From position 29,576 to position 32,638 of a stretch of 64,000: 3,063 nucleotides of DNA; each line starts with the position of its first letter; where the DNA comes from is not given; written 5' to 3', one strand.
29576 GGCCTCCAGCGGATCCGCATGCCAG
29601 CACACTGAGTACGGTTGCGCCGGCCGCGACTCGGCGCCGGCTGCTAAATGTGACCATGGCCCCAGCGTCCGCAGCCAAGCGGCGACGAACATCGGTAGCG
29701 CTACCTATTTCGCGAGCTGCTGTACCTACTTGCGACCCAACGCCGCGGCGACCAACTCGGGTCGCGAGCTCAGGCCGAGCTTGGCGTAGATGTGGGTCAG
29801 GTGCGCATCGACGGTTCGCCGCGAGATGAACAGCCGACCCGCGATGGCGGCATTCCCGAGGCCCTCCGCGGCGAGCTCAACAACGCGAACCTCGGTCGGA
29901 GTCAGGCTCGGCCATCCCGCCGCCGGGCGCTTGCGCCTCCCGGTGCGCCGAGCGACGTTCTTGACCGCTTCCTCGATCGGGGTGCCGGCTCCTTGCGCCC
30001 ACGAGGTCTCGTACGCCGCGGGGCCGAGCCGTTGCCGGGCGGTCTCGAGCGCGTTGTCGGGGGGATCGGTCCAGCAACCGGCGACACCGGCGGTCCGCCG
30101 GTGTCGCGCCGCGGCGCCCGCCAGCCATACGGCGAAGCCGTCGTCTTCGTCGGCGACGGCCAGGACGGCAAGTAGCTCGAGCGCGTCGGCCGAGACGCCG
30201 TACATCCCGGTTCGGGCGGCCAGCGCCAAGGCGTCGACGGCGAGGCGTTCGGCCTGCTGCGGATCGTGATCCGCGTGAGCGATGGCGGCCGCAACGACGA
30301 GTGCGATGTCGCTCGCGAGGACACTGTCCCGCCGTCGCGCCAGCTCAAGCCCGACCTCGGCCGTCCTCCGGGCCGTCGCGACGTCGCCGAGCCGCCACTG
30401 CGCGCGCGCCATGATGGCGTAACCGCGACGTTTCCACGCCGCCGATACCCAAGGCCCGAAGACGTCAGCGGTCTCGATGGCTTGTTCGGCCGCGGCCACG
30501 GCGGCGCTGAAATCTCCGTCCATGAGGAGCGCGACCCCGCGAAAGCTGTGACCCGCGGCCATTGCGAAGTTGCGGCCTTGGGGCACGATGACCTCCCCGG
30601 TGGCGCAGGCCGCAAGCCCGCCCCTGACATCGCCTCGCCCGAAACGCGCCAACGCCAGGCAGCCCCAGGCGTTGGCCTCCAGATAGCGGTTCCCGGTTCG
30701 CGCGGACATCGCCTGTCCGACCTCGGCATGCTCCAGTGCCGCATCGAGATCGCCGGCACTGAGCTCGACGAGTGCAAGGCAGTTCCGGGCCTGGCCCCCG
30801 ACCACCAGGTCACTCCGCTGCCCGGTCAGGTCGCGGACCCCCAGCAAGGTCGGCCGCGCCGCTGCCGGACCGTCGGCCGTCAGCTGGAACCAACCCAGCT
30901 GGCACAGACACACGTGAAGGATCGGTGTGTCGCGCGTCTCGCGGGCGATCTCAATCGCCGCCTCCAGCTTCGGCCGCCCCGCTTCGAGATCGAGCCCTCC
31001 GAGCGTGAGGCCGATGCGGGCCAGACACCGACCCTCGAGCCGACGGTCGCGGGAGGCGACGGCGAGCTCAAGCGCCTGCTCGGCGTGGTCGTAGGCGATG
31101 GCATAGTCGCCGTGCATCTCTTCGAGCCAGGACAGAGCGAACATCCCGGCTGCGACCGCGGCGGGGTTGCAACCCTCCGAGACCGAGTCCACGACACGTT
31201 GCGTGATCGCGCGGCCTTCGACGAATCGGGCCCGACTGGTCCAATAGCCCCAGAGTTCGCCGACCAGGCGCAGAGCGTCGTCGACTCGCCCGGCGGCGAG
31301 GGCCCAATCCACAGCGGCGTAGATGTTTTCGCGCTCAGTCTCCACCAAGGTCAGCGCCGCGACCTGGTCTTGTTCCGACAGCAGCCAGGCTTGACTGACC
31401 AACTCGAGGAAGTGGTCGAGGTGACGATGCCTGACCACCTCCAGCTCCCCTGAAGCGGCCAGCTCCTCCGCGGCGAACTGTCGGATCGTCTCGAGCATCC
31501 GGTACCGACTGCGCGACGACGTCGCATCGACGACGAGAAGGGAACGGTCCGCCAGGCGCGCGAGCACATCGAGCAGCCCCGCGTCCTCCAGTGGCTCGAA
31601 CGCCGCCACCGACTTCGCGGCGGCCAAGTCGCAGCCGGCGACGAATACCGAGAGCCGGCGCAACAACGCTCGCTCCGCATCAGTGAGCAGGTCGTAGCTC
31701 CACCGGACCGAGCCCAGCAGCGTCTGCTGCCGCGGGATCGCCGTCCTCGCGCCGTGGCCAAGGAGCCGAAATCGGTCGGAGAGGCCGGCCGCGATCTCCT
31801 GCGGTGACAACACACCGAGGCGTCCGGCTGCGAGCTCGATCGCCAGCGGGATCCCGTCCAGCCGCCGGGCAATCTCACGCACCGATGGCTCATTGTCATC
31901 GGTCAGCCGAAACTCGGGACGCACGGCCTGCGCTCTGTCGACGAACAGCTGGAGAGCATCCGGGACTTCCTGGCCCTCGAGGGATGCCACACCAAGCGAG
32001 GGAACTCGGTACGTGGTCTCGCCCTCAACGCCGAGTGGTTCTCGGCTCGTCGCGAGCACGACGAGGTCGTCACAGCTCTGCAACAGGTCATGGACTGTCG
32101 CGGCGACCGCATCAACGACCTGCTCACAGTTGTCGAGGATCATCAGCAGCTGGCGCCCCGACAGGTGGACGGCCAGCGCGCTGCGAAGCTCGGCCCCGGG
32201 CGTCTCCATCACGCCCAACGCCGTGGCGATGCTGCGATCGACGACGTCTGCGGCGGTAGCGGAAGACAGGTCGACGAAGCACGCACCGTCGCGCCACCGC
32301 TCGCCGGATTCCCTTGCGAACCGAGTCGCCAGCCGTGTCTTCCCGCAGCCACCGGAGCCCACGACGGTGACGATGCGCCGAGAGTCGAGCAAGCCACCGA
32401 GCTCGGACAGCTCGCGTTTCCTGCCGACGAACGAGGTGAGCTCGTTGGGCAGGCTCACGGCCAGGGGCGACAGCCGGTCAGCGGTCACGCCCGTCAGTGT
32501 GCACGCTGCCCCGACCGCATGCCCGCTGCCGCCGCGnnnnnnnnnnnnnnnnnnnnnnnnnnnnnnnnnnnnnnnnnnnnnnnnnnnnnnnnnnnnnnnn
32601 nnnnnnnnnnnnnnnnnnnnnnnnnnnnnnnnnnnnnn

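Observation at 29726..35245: STAND-type ATPase/LuxR (LAL) regulator adjacent to a beta-propeller-phosphoesterase fusion, with a second free-standing Tat-secreted PLC paralog 20 kb away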

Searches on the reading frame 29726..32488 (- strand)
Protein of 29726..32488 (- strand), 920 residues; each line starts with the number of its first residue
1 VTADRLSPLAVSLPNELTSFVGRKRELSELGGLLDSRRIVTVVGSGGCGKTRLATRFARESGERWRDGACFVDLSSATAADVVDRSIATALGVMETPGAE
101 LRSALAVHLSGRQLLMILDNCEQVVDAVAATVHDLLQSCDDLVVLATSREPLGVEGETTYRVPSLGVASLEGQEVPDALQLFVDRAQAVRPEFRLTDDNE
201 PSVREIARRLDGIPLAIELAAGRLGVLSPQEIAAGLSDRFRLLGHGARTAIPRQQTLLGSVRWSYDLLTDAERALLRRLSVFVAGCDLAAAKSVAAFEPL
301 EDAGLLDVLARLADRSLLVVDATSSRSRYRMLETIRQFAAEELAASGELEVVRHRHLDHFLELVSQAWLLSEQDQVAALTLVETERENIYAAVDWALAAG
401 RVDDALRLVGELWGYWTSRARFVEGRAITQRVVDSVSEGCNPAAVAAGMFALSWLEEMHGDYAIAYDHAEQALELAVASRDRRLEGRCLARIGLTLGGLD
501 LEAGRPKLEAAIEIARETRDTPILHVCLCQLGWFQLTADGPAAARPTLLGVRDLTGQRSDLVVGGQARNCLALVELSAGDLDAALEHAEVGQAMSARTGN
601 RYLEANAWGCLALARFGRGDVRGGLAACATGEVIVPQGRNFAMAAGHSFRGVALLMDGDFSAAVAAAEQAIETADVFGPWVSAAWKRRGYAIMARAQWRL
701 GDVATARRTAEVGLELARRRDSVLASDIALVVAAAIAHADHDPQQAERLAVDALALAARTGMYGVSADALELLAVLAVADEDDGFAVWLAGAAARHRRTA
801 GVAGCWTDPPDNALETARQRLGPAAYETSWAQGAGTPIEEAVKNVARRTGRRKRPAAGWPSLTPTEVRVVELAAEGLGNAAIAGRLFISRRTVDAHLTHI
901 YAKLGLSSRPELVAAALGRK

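Call 5: search_protein_families(library=pfam, proteins=[window:29726-32488:-], max_evalue=0.01)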
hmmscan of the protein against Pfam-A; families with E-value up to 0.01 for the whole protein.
window:29726-32488:- (920 aa): 10 families
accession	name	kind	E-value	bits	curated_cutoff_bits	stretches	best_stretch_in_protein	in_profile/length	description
PF00196.25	GerE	-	9.1e-16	57.7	23.5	1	861-914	2-55/57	Bacterial regulatory proteins, luxR family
PF13401.12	AAA_22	-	4.5e-11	43.6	27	1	36-139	4-114/130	AAA domain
PF00931.28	NB-ARC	-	5.7e-07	29.5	23.5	1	35-222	16-203/248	NB-ARC domain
PF13191.12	AAA_16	-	1.1e-06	29.7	32.6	1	20-151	2-132/167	AAA ATPase domain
PF01637.24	ATPase_2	-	6.1e-05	23.4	33.2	1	20-114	1-87/225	ATPase domain predominantly from Archaea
PF13424.12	TPR_12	-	0.00031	21.3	30.1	0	443-476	42-75/77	Tetratricopeptide repeat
PF13384.12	HTH_23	-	0.00098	19.3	24.6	1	868-894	9-35/50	Homeodomain-like domain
PF13481.12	AAA_25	-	0.0018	18.3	27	0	31-144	27-148/195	AAA domain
PF20703.3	nSTAND1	-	0.0031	17.7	27.1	1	18-53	14-49/379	Novel STAND NTPase 1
PF08281.18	Sigma70_r4_2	-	0.0039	17.2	25.7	0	861-904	10-54/54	Sigma-70, region 4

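Call 6: search_protein_families(library=ncbifam, proteins=[window:29726-32488:-], max_evalue=0.01)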
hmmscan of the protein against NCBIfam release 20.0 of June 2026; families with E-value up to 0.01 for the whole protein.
window:29726-32488:- (920 aa): 17 families
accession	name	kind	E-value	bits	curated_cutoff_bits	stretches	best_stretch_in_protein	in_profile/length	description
NF052366.1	photon_PedR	equivalog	4.5e-12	46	120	1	862-917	3-58/74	photosynthetic electron transport-dependent transcriptional regulator PedR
NF003420.0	PRK04841.1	equivalog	4.8e-10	38.1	537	1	861-916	838-893/903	HTH-type transcriptional regulator MalT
NF047785.1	respo_reg_MadR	equivalog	1.4e-09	37.6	300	1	860-916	147-203/209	MadR family response regulator transcription factor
NF041830.1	RR_TF_ErdR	exception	1.7e-08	34.4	390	1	848-910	137-199/213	response regulator transcription factor ErdR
NF040586.1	FxSxx_TPR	equivalog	5.2e-07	28.5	300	1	14-224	2-195/830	FxSxx-COOH system tetratricopeptide repeat protein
NF007403.0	PRK09935.1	equivalog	6.5e-07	29.2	271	1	862-915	150-203/210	fimbria biosynthesis transcriptional regulator FimZ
NF007935.0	PRK10651.1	equivalog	6.9e-07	28.7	250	1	857-911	151-205/216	two-component system response regulator NarL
NF052445.1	RespRegMctR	equivalog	3e-06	26.8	300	1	860-917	143-200/205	two-component system response regulator MctR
NF041232.1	BagY_FevT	exception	1.4e-05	24.1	700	1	863-914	298-349/367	LuxR family transcriptional regulator BagY/FevT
NF040749.1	tetrathio_RR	equivalog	1.6e-05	24.7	290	1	838-914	111-186/191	tetrathionate respiration response regulator TtrR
NF007708.0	PRK10403.1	equivalog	7.8e-05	22.2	343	1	838-909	130-201/215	nitrate/nitrite response regulator protein NarP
TIGR03541.1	reg_near_HchA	equivalog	8.3e-05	22.2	215.6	1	861-918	171-228/232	PA1136 family autoinducer-binding transcriptional regulator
NF011896.0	PRK15369.1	equivalog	0.00012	21.7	242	1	860-914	148-202/211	two component system response regulator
TIGR03020.2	EpsA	equivalog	0.00089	19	170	1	859-915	188-244/247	XrtB/PEP-CTERM-associated transcriptional regulator EpsA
NF007505.1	PRK10100.1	equivalog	0.0012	18.6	250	1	857-911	140-194/204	biofilm master transcriptional regulator CsgD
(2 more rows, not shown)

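Call 25: search_protein_families(library=padloc, proteins=[window:29726-32488:-], max_evalue=0.01)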
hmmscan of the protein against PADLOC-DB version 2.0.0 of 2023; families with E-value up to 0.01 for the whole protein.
window:29726-32488:- (920 aa): 3 families
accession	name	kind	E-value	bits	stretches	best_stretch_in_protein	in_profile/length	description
PDLC01851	CARF3--CARF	-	1.5e-09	35.7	1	851-904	198-252/279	-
PDLC01855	CARF3--CARF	-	3.8e-05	21.5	1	851-903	207-259/288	-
PDLC04140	mad8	-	0.002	15.7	1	36-93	26-76/314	mads_8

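Call 26: search_solved_structures(query=window:29726-32488:-, max_evalue=0.01)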
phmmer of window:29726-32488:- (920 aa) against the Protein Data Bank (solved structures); distinct sequences matched with E-value up to 0.01: 22.
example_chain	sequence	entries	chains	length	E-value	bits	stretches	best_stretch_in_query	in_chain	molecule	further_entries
4yn8_A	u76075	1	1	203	1.2e-07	33.8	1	859-916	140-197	Response regulator ChrA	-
8u3b_G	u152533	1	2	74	5.1e-05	25.1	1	861-912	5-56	Nitrate/nitrite response regulator protein NarL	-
1je8_A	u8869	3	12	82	5.7e-05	25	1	861-912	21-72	Nitrate/Nitrite Response Regulator Protein NARL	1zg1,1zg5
8a5r_AAA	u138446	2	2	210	8.5e-05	24.4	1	849-916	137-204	Light-activated DNA-binding protein EL222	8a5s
1a04_A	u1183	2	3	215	8.7e-05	24.4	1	856-912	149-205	NITRATE/NITRITE RESPONSE REGULATOR PROTEIN NARL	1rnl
3p7n_A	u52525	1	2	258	0.00013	23.8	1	849-916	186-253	Sensor histidine kinase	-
1zlj_A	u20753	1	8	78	0.00033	22.4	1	861-914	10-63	Dormancy Survival Regulator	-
1zlk_A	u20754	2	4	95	0.00039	22.2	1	861-914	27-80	Dormancy Survival Regulator | TWO COMPONENT TRANSCRIPTIONAL REGULATORY PROTEIN DEVR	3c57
4wt0_B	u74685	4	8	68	0.00042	22.1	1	862-913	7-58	Response regulator receiver domain protein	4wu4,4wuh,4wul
5hev_A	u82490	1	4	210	0.00055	21.7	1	840-912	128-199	Response regulator protein VraR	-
4wsz_A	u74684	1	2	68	0.00057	21.7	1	862-913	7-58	Response regulator receiver domain protein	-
2krf_A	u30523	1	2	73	0.00058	21.6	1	861-916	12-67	Transcriptional regulatory protein comA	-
7x1k_A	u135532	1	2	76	0.0007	21.4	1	853-917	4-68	Chemotaxis protein CheY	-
3ulq_B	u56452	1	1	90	0.00093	20.9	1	861-916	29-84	Transcriptional regulatory protein ComA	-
3c3w_A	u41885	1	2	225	0.00095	20.9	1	853-913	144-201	TWO COMPONENT TRANSCRIPTIONAL REGULATORY PROTEIN DEVR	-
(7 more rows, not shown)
